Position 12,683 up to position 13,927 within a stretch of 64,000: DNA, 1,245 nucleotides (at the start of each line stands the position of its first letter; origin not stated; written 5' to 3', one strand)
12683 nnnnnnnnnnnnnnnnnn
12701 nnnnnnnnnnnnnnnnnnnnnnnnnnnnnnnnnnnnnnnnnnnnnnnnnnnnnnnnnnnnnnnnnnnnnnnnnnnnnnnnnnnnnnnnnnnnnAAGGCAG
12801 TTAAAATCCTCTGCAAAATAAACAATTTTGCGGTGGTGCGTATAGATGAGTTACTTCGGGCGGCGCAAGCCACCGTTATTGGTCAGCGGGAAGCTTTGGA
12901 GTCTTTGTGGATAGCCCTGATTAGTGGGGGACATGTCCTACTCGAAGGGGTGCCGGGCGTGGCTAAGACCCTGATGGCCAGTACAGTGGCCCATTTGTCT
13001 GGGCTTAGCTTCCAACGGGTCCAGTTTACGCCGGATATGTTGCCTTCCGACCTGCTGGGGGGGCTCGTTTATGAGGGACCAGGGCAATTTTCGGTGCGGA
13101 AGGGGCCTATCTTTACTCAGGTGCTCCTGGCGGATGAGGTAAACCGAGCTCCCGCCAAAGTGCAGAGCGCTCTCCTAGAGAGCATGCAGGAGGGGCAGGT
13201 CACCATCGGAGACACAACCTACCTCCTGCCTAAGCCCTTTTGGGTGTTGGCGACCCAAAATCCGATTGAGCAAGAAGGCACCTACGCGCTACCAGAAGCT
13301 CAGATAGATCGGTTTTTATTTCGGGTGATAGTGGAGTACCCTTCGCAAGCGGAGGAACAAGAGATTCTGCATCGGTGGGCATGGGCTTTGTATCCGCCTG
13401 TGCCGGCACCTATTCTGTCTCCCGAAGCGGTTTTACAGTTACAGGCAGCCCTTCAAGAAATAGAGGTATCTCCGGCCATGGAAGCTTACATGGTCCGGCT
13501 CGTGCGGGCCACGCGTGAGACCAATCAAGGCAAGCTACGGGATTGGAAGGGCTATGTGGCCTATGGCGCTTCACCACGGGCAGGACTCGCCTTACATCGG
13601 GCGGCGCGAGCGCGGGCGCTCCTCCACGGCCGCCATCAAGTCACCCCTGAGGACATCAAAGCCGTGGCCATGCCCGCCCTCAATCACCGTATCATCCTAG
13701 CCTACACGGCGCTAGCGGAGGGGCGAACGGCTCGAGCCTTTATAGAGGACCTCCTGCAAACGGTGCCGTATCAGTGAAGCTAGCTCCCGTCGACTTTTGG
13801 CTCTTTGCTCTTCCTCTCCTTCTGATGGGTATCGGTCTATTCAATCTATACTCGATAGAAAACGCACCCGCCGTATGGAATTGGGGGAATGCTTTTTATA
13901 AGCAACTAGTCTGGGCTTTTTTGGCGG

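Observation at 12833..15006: MoxR AAA+ ATPase translationally coupled to an orphan SEDS (RodA/FtsW-like) glycosyltransferase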

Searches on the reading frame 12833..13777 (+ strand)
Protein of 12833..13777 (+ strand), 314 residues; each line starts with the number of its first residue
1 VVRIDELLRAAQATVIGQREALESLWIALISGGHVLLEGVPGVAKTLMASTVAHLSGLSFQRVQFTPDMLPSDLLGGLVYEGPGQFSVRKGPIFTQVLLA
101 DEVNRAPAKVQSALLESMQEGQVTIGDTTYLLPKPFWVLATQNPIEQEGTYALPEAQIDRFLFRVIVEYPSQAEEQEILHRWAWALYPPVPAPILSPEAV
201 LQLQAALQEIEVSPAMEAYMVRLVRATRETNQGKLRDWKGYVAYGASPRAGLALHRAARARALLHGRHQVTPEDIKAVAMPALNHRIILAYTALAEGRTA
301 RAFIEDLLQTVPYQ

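Call 3: search_protein_families(library=pfam, proteins=[window:12833-13777:+])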
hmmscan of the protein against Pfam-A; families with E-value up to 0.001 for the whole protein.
window:12833-13777:+ (314 aa): 8 families
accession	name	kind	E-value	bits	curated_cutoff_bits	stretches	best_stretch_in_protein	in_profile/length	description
PF07726.17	AAA_3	-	3e-59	199.1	27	1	34-163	1-131/131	ATPase family associated with various cellular activities (AAA)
PF17863.7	AAA_lid_2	-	5e-23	81.1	22.7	1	241-306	8-73/74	AAA lid domain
PF07728.20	AAA_5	-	1.6e-15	57.8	22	1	34-161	1-139/139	AAA domain (dynein-related subfamily)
PF20030.5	bpMoxR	-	7e-11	42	27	1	3-183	2-183/205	MoxR domain in the MoxR-vWA-beta-propeller ternary systems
PF01078.27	Mg_chelatase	-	3.4e-07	30.3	20.3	1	14-55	4-45/207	Magnesium chelatase, subunit ChlI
PF00004.35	AAA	-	0.00053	20.9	21.2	0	35-143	1-110/131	ATPase family associated with various cellular activities (AAA)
PF00158.32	Sigma54_activat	-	0.0009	19.4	20.2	0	33-145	23-145/168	Sigma-54 interaction domain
PF05496.18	RuvB_N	-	0.00095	19.4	27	0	33-123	34-113/159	Holliday junction DNA helicase RuvB P-loop domain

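Call 4: search_protein_families(library=ncbifam, proteins=[window:12833-13777:+])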
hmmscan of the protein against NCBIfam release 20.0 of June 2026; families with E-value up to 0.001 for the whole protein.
window:12833-13777:+ (314 aa): 7 families
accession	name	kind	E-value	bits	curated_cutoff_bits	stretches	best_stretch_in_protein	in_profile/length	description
TIGR02031.1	BchD-ChlD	equivalog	2.8e-11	42.9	499.55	1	35-288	19-272/608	magnesium chelatase ATPase subunit D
NF047784.1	MadB_ATPase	equivalog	1.3e-08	34.4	475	1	96-186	140-225/298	MadB family AAA-type ATPase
TIGR02442.1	Cob-chelat-sub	hypoth_equivalog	1.3e-08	33.7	779.45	1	247-287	270-310/641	putative cobaltochelatase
TIGR02030.1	BchI-ChlI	equivalog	1.5e-05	24.4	466.95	1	249-287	276-314/337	magnesium chelatase ATPase subunit I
TIGR00764.1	lon_rel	equivalog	5.3e-05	22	516.6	0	14-55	19-60/608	ATP-dependent protease LonB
TIGR00368.1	TIGR00368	hypoth_equivalog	0.00017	20.3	362.4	0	13-54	192-233/499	YifB family Mg chelatase-like AAA ATPase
NF007365.0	PRK09862.1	equivalog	0.00036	19.2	530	0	11-55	189-233/506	YifB family Mg chelatase-like AAA ATPase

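Call 24: find_homologous_proteins(query=window:12833-13777:+)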
Query window:12833-13777:+ (314 aa): 8000 proteins with E <= 0.001 among 8000 candidates; the best 120 are listed.
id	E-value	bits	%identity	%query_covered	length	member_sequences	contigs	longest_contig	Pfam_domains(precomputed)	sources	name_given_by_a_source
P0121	1.1e-200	683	100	100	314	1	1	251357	PF20030.6,PF07726.18,PF17863.8,PF07728.21,PF01078.28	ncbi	-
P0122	2.9e-182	623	90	100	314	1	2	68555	PF20030.6,PF07726.18,PF17863.8,PF07728.21,PF01078.28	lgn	-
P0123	3.4e-157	540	78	100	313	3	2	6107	PF20030.6,PF07726.18,PF17863.8,PF07728.21,PF01078.28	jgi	-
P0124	9.8e-153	526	77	99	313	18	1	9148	PF20030.6,PF07726.18,PF17863.8,PF07728.21,PF01078.28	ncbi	-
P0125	2.6e-151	521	77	100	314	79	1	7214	PF20030.6,PF07726.18,PF17863.8,PF07728.21,PF01078.28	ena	-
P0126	4.8e-151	520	76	100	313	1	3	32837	PF20030.6,PF07726.18,PF17863.8,PF07728.21,PF01078.28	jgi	-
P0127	5.6e-151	520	77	99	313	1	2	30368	PF20030.6,PF07726.18,PF17863.8,PF07728.21,PF01078.28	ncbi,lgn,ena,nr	ncbi:MAG: MoxR family ATPase [Bacteroidota bacterium]|nr:MoxR family ATPase [Bacteroidota bacterium]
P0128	8.3e-151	519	77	99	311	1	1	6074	PF20030.6,PF07726.18,PF17863.8,PF07728.21,PF01078.28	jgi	-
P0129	8.6e-151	519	77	99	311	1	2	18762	PF20030.6,PF07726.18,PF17863.8,PF07728.21,PF01078.28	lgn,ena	-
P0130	1.0e-150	519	76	100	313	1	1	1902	PF20030.6,PF07726.18,PF17863.8,PF07728.21,PF01078.28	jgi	jgi:MoxR-like ATPase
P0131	1.0e-150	519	74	100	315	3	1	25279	PF20030.6,PF07726.18,PF17863.8,PF07728.21,PF01078.28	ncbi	-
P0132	1.7e-150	518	76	99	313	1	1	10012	PF20030.6,PF07726.18,PF17863.8,PF07728.21,PF01078.28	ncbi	-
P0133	1.8e-150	518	76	100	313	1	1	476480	PF20030.6,PF07726.18,PF17863.8,PF07728.21,PF01078.28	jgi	jgi:MoxR-like ATPase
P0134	1.9e-150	518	76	100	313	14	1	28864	PF20030.6,PF07726.18,PF17863.8,PF07728.21,PF01078.28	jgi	jgi:MoxR-like ATPase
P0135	2.4e-150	518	76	100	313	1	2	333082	PF20030.6,PF07726.18,PF17863.8,PF07728.21,PF01078.28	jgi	jgi:MoxR-like ATPase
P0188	7.0e-99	349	58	92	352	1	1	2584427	PF20030.6,PF07726.18,PF17863.8,PF07728.21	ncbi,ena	-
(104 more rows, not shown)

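Call 25: find_encoding_contigs(protein=P0188, flank=8000, max_places=1)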
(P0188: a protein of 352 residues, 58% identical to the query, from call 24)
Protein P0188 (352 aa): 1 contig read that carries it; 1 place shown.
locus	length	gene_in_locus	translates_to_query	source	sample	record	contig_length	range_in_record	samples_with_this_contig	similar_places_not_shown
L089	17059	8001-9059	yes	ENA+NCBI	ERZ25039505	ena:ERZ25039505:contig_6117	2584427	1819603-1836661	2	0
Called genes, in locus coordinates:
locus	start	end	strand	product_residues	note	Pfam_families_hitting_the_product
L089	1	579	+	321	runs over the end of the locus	PF02881:SRP54_N, PF13191:AAA_16 (weak), PF13604:AAA_30 (weak), PF00448:SRP54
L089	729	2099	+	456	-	PF20094:GWxTD_dom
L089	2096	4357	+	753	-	PF13620:CarboxypepD_reg, PF13715:CarbopepD_reg_2 (weak), PF07715:Plug (weak)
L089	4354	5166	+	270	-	-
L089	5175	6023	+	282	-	-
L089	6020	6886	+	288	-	-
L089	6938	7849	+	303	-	PF00551:Formyl_trans_N, PF02911:Formyl_trans_C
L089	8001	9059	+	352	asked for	PF20030:bpMoxR, PF07726:AAA_3, PF07728:AAA_5, PF17863:AAA_lid_2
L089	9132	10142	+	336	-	PF02603:Hpr_kinase_N, PF07475:Hpr_kinase_C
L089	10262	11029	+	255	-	-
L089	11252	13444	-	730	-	-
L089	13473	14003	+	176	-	PF13581:HATPase_c_2, PF02518:HATPase_c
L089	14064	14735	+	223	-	PF00072:Response_reg, PF00196:GerE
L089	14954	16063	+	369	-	PF06439:3keto-disac_hyd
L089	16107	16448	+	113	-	PF00581:Rhodanese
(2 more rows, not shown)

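Call 31: search_solved_structures(query=window:12833-13777:+, show_alignments=2)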
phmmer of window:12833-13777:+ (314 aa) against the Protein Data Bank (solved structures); distinct sequences matched with E-value up to 0.001: 6.
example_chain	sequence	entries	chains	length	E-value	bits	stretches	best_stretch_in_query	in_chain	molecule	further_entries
2r44_A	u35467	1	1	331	7.7e-91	307.6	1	4-311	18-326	Uncharacterized protein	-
6or5_A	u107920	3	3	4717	3.7e-17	65.7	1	34-167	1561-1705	Midasin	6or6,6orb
6i27_A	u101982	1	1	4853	1.1e-12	51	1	35-195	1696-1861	Midasin,Midasin,Midasin,Midasin,Midasin,Midasin,Midasin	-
6i26_A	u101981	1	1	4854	1.1e-12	51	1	35-195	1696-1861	Midasin,Midasin,Midasin,Midasin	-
6hyp_A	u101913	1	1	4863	1.1e-12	51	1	35-195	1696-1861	Midasin,Midasin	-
5jcs_s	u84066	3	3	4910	1.1e-12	51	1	35-195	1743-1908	Midasin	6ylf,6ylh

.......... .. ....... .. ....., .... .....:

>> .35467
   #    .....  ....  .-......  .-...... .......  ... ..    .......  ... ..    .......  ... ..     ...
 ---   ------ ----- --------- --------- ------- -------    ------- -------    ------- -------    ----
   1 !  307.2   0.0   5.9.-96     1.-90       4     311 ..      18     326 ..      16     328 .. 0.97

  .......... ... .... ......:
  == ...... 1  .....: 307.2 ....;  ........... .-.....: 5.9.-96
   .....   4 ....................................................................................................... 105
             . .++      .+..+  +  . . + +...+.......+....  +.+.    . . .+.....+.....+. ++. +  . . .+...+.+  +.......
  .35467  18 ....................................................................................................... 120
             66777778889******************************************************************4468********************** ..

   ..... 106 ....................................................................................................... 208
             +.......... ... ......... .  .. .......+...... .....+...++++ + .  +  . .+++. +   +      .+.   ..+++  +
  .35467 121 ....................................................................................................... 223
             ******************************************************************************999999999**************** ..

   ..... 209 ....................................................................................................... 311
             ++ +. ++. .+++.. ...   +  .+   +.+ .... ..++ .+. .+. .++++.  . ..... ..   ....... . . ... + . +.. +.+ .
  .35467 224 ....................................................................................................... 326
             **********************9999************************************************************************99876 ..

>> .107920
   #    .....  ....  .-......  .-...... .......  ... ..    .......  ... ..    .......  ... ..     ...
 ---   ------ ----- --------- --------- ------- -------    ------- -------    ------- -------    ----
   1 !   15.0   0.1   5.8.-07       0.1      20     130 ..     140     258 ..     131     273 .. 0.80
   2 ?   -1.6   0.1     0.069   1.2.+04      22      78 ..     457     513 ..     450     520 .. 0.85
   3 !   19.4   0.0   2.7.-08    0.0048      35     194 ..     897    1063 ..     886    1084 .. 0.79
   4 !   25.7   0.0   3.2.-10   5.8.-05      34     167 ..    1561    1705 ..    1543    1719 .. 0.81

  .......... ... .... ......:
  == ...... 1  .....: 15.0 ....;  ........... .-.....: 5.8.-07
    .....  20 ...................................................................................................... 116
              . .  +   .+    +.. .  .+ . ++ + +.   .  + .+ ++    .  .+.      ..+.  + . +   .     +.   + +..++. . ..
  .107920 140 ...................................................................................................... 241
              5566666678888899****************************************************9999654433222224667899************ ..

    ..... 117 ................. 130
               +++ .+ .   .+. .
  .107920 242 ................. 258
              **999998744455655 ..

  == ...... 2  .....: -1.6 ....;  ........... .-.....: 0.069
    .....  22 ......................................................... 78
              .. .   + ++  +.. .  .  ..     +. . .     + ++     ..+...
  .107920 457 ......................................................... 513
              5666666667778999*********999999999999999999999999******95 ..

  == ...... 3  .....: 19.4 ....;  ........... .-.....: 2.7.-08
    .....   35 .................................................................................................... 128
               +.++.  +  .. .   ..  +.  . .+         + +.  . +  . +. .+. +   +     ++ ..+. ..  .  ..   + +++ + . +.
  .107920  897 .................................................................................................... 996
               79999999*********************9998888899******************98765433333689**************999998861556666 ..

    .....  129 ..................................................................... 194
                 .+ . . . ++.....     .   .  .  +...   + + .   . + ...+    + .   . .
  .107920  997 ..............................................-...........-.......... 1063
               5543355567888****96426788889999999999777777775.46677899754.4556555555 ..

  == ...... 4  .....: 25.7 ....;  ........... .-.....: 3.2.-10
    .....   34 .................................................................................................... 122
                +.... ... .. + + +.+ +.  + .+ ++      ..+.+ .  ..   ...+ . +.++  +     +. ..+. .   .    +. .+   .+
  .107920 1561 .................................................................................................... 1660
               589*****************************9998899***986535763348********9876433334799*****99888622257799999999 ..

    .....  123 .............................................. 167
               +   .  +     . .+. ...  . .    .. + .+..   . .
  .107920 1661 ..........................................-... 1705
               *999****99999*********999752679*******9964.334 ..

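Call 36: find_related_loci(query=window:12833-13777:+, collection=metagenome_contigs, flank=8000)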
Query window:12833-13777:+ (314 aa) in metagenome_contigs; peptide patterns used: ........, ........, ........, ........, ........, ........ (x = any residue, [..] = any of these).
600 stretches matched a pattern (row limit reached: there are more); 534 encode a relative of the query (tblastn E <= 1e-3); the best 80 are kept; 80 distinct loci.
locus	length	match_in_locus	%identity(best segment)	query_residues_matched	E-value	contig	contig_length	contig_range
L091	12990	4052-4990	76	2-314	1e-159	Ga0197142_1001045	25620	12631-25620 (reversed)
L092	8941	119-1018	51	15-312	2e-101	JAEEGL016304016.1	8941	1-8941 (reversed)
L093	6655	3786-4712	49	4-311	3e-100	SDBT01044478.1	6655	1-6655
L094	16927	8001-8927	50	4-311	2e-99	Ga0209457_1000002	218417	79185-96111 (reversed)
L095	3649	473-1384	54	7-311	6e-100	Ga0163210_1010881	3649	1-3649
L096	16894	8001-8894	53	15-312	3e-97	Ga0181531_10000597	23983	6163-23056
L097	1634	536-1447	52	3-311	3e-102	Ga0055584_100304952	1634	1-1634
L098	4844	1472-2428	46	4-312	2e-95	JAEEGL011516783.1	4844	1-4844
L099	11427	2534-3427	52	15-312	2e-94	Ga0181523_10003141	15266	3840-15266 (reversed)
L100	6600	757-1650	52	15-312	2e-94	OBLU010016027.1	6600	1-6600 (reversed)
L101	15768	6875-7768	50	15-311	2e-94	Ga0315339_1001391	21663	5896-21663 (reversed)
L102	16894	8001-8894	53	15-312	4e-94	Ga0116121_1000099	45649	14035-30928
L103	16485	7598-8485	49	15-311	2e-93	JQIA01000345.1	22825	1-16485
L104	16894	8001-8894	52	15-312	5e-93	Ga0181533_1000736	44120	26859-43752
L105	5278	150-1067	49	8-311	2e-92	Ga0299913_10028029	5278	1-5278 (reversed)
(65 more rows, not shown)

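Call 41: search_protein_families(library=pfam, alignment_id=A1, max_evalue=0.00001)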
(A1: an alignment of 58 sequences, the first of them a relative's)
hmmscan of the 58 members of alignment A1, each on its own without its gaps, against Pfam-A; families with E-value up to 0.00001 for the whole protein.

A. member 1, L089:9065-10126:+ (353 aa): 0 families

B. families by the number of members that match (of 58 scanned): 10 families
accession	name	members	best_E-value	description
PF01882.25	DUF58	52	2.2e-82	Protein of unknown function DUF58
PF13519.12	VWA_2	25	7.3e-17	von Willebrand factor type A domain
PF00092.34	VWA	3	4.3e-07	von Willebrand factor type A domain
PF00330.25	Aconitase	1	4.7e-144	Aconitase family (aconitate hydratase)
PF00694.25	Aconitase_C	1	3.1e-41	Aconitase C-terminal domain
PF14622.11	Ribonucleas_3_3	1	1e-36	Ribonuclease-III-like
PF00636.31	Ribonuclease_3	1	9.9e-25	Ribonuclease III domain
PF00035.32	dsrm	1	8.6e-12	Double-stranded RNA binding motif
PF22935.1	RM44_endonuclase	1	1.2e-08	Large ribosomal subunit protein mL44, endonuclease domain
PF05762.20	VWA_CoxE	1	8.9e-07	VWA domain containing CoxE-like protein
